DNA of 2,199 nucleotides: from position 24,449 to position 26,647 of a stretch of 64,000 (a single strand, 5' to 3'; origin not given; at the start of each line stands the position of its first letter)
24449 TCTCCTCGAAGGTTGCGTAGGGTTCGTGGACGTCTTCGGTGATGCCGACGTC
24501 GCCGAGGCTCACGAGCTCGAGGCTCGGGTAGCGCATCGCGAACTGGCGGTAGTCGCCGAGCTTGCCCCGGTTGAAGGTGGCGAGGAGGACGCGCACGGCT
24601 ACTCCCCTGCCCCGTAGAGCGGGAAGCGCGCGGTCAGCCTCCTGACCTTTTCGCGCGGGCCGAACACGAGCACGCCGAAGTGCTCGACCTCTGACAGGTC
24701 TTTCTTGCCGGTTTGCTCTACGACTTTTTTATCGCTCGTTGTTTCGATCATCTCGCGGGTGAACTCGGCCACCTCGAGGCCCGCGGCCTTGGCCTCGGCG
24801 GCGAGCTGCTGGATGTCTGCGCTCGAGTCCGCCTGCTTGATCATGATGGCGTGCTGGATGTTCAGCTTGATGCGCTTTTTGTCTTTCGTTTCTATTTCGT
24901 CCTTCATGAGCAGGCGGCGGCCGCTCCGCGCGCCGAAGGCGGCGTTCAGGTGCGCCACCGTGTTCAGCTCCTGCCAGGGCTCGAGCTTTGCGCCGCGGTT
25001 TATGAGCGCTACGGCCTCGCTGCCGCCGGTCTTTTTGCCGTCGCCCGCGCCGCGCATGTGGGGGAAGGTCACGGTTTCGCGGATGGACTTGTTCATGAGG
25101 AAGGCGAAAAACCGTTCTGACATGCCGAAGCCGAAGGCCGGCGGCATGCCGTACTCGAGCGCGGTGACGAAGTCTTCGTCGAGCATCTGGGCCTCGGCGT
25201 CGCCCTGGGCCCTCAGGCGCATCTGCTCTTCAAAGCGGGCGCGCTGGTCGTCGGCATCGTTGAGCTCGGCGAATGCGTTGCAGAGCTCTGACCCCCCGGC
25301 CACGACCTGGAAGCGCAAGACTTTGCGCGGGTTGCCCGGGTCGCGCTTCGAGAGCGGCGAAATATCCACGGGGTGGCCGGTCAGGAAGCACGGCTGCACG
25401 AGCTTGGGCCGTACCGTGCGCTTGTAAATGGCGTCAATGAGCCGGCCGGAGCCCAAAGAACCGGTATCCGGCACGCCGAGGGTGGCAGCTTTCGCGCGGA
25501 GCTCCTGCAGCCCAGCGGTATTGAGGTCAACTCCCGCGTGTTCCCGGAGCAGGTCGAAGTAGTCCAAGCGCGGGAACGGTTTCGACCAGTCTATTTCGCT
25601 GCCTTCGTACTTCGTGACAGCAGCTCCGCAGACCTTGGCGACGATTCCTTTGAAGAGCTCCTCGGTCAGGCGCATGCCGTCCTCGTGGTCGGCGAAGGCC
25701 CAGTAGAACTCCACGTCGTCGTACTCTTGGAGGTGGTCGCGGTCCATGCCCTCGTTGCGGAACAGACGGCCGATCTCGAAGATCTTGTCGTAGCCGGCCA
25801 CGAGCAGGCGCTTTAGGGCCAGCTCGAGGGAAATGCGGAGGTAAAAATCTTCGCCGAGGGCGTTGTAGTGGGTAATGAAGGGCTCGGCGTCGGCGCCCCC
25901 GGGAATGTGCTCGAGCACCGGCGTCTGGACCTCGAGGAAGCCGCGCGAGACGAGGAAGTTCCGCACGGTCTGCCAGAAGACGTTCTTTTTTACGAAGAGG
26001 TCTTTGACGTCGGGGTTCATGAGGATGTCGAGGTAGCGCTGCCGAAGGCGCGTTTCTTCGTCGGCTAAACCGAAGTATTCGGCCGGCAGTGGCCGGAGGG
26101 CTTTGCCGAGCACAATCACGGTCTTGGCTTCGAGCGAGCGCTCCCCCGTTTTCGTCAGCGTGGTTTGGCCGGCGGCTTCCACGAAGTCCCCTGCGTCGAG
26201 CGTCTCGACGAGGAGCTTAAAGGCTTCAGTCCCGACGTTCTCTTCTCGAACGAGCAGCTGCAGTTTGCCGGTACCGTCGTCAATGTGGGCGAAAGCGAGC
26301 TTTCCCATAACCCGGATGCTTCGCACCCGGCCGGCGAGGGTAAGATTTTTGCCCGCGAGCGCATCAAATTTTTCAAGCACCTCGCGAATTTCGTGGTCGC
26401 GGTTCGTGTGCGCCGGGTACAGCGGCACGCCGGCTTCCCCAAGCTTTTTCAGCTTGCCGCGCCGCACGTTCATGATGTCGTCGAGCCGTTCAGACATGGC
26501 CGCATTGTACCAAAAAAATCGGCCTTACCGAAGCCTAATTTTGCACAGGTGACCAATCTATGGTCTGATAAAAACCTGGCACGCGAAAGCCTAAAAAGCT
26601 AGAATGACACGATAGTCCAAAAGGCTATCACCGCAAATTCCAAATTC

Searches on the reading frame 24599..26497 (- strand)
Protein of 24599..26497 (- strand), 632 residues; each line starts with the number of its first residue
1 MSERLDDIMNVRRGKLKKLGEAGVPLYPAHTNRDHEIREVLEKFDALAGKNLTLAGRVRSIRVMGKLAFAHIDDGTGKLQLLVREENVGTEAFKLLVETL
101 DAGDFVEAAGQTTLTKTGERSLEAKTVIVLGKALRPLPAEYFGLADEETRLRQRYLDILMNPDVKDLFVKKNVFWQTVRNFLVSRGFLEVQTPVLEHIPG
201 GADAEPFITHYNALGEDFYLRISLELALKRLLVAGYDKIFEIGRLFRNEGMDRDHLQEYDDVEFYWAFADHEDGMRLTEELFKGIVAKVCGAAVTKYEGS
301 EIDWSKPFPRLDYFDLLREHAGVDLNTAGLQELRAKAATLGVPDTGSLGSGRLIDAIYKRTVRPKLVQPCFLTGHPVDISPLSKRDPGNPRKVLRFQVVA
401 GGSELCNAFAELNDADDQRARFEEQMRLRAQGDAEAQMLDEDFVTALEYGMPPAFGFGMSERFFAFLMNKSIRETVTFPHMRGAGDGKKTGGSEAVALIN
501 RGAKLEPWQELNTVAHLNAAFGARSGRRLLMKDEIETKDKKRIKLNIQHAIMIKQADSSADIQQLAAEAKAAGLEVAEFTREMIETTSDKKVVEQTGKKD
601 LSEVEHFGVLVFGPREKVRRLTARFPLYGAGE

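Call 46: search_protein_families(library=pfam, proteins=[window:24599-26497:-], max_evalue=0.0001)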
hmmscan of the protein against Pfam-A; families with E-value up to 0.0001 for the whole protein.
window:24599-26497:- (632 aa): 3 families
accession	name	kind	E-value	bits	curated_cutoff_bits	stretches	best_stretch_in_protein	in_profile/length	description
PF00152.25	tRNA-synt_2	-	9e-70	235.6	25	1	146-481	1-307/308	tRNA synthetases class II (D, K and N)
PF09391.15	DUF2000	-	1e-20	74.5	25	1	503-628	9-132/133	Protein of unknown function (DUF2000)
PF01336.31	tRNA_anti-codon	-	6.2e-13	48.9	27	1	53-130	2-75/75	OB-fold nucleic acid binding domain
